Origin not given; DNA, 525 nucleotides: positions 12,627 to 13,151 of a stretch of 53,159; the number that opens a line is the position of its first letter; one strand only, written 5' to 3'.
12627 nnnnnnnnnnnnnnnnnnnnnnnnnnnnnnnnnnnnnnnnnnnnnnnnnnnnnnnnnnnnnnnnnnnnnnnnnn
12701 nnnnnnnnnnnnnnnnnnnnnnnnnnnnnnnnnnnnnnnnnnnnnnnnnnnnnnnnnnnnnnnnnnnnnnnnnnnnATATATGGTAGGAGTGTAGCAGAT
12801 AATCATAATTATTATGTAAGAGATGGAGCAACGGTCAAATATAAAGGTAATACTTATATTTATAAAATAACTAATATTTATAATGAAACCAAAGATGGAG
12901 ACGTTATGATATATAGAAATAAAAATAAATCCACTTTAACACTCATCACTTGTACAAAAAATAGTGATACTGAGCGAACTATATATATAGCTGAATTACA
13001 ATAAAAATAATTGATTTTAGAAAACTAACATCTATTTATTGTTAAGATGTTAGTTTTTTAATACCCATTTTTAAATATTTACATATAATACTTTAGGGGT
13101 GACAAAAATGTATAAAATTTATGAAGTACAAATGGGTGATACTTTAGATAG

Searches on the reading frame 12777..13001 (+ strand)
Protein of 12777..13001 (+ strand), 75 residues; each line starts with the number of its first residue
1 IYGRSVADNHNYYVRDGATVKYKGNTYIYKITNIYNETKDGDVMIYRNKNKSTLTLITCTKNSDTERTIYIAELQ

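Call 21: search_protein_families(library=pfam, proteins=[window:12777-13001:+], max_evalue=0.01)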
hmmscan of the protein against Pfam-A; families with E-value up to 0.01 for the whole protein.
seq(75 aa): 2 families
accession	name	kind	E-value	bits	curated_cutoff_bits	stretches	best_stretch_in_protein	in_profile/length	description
PF04203.18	Sortase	-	2.1e-08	34.4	26.6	1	16-74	63-124/125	Sortase domain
PF18643.7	RE_BsaWI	-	0.0057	17.1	26.2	1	21-67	6-51/105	BsaWI restriction endonuclease type 2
